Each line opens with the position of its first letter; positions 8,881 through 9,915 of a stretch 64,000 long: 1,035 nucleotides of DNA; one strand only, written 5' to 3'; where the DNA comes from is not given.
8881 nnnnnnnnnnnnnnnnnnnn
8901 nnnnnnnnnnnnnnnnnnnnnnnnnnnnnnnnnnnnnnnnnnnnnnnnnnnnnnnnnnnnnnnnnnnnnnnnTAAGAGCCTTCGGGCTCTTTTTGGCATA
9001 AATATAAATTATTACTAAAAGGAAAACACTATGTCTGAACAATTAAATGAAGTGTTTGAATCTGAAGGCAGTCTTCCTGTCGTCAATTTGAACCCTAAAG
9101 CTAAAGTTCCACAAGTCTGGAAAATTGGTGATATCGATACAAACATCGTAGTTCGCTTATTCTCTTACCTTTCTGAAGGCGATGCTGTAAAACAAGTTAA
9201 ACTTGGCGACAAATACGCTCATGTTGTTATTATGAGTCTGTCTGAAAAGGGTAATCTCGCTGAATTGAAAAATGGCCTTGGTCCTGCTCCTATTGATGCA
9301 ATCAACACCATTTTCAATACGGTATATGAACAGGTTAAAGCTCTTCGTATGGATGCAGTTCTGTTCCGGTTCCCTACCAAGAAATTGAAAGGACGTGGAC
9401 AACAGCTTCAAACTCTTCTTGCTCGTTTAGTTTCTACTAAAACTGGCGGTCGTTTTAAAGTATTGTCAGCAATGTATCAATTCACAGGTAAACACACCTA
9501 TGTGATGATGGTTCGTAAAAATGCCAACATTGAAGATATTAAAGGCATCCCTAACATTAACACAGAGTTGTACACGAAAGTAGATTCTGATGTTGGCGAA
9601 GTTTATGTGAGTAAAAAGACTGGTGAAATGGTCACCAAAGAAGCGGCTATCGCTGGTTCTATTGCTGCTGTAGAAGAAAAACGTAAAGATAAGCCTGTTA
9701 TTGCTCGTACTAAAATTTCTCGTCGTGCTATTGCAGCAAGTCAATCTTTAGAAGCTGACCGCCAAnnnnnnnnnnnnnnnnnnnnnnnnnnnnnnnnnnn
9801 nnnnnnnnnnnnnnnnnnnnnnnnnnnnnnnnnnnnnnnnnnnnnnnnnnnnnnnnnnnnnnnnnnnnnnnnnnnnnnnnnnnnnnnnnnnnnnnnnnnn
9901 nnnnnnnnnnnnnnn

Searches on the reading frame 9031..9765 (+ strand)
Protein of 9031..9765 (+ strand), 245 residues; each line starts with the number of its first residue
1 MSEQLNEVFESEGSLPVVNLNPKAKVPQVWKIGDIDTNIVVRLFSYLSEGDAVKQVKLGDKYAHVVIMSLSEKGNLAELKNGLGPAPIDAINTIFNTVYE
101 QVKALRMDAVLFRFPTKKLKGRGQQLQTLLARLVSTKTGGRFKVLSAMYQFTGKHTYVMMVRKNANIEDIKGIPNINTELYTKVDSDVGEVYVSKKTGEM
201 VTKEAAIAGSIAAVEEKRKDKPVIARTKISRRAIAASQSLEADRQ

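Call 68: search_protein_families(library=pfam, alignment_id=A2, max_evalue=10)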
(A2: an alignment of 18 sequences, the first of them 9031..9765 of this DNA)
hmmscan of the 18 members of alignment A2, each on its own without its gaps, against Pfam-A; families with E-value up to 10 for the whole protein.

A. member 1, window:9031-9765:+ (245 aa): 0 families

B. families by the number of members that match (of 18 scanned): 5 families
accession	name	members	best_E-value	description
PF18324.6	Isocitrate_DH_C_bact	2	0.0095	Bacterial isocitrate dehydrogenase, C-terminal domain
PF17987.7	PMT2_N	2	0.012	Phosphoethanolamine N-methyltransferase 2 N-terminal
PF17881.8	TseB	1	0.044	Cell wall elongation regulator TseB-like domain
PF24478.1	DCX2_DCDC1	1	0.078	DCDC1, second doublecortin-like domain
PF11585.13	Stomoxyn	1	0.22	Insect antimicrobial peptide, stomoxyn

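Call 74: predict_structure(alignment_id=A2)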
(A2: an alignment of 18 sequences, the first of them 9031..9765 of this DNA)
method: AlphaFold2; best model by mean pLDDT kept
length: 245 residues; sequences in the alignment: 18
mean_pLDDT: 86.6   pTM: 0.84
mean pLDDT of the five models: 86.6, 86.3, 84.7, 83.4, 82.7
residues with pLDDT >= 90: 138; 70-90: 86; 50-70: 9; < 50: 12
segments of 3 or more residues with pLDDT < 50: 1-3, 7-11, 242-245
pLDDT, mean of each block of 10 residues (from residue 1): 47 81 89 87 84 88 94 89 88 95 94 91 90 92 89 90 91 90 86 92 92 90 92 80 42
secondary structure, 60 per line:
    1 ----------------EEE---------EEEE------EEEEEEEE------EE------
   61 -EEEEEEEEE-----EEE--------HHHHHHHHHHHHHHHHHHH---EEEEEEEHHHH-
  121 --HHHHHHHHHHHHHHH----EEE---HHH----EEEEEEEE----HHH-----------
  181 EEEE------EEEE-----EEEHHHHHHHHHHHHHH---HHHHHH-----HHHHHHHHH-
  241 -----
elements in order: E17-19 E29-32 E39-46 E62-70 E76-78 H87-105 E109-115 H116-119 H123-137 E142-144 E155-162 E181-184 E191-194 E200-202 H203-216 H220-225 H231-239

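Call 83: search_protein_representatives(alignment_id=A2)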
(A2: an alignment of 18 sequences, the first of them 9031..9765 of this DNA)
Query: 18 sequences, 247 profile positions. Proteins with E-value up to 0.001 (for the whole library): 70; up to 1e-10: 69; up to 1e-30: 60. The best 70 are listed.
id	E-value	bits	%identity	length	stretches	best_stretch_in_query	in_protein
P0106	4.2e-118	409.2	-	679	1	3-246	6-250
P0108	9.1e-116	401.6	-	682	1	2-244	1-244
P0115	1.2e-115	401.2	-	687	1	3-241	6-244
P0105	4.7e-115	399.3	-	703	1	1-246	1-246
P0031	1.0e-114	398.2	-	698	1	1-246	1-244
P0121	3.0e-112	390.1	-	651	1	4-243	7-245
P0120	3.1e-111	386.8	-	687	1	3-244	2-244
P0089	1.4e-109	381.3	-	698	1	3-246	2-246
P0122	1.5e-109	381.3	-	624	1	1-243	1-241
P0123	3.9e-107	373.3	-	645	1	2-240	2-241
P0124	2.9e-106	370.5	-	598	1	2-242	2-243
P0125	1.5e-105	368.1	-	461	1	4-246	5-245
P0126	1.6e-104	364.8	-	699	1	3-244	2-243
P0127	1.4e-103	361.7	-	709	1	3-243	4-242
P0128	1.3e-95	335.5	-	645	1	5-240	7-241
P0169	1.9e-43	164.7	-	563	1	5-209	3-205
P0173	3.0e-30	121.5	-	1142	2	5-170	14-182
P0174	3.4e-30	121.3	-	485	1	5-148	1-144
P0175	8.4e-27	110.2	-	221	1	6-148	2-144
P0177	5.1e-20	88.0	-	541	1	5-167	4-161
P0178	1.1e-19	87.0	-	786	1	5-168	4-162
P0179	7.8e-19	84.1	-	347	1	18-173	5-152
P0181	2.6e-16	75.8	-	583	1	5-238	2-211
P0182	2.0e-07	46.8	-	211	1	5-140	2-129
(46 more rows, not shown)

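Call 84: search_protein_families(library=pfam, proteins=[P0173, P0174, P0177, P0178, P0179, P0181, P0169, P0125, P0182, P0175], max_evalue=0.01)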
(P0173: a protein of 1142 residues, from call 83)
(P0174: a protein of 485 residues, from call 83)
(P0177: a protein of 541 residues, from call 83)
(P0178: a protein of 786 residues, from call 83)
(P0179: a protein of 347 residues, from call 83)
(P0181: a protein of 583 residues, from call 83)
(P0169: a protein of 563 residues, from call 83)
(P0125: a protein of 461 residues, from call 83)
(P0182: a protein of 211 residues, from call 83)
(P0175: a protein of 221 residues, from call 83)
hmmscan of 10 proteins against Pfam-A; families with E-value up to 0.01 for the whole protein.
P0173 (1142 aa): 0 families

P0174 (485 aa): 0 families

P0177 (541 aa): 0 families

P0178 (786 aa): 1 family
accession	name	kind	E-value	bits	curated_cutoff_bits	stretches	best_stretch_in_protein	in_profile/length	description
PF03496.20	ADPrib_exo_Tox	-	2.4e-14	53.6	23.4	1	582-756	13-189/196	ADP-ribosyltransferase exoenzyme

P0179 (347 aa): 0 families

P0181 (583 aa): 1 family
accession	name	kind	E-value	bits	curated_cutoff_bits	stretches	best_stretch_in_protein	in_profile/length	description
PF03496.20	ADPrib_exo_Tox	-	5.3e-06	26.3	23.4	1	392-534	43-181/196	ADP-ribosyltransferase exoenzyme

P0169 (563 aa): 1 family
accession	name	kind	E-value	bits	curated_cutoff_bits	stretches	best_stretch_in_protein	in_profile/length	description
PF03496.20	ADPrib_exo_Tox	-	5.2e-21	75.3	23.4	1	336-501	10-180/196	ADP-ribosyltransferase exoenzyme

P0125 (461 aa): 1 family
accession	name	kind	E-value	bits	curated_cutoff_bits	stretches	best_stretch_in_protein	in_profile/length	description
PF03496.20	ADPrib_exo_Tox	-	0.00014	21.7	23.4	1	416-456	10-48/196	ADP-ribosyltransferase exoenzyme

P0182 (211 aa): 0 families

P0175 (221 aa): 0 families

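Call 86: search_protein_families(library=phrogs, proteins=[P0173, P0174, P0177, P0179], max_evalue=0.001)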
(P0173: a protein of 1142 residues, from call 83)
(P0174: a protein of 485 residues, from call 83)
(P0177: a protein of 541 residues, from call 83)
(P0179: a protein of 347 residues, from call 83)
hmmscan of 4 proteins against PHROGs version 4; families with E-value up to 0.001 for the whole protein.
P0173 (1142 aa): 1 family
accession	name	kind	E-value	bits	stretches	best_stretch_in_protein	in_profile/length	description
phrog_802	-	moron, auxiliary metabolic gene and host takeover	5.9e-36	125.3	1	14-211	5-224/674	Alt-like RNA polymerase ADP-ribosyltransferase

P0174 (485 aa): 1 family
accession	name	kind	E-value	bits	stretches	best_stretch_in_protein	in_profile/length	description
phrog_802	-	moron, auxiliary metabolic gene and host takeover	4.5e-35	122.4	1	2-138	6-142/674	Alt-like RNA polymerase ADP-ribosyltransferase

P0177 (541 aa): 1 family
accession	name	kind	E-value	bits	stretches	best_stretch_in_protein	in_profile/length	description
phrog_802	-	moron, auxiliary metabolic gene and host takeover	5.8e-29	102.2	1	3-162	4-168/674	Alt-like RNA polymerase ADP-ribosyltransferase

P0179 (347 aa): 1 family
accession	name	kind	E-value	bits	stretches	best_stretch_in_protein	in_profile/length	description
phrog_802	-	moron, auxiliary metabolic gene and host takeover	1.3e-24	87.8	1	5-152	18-173/674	Alt-like RNA polymerase ADP-ribosyltransferase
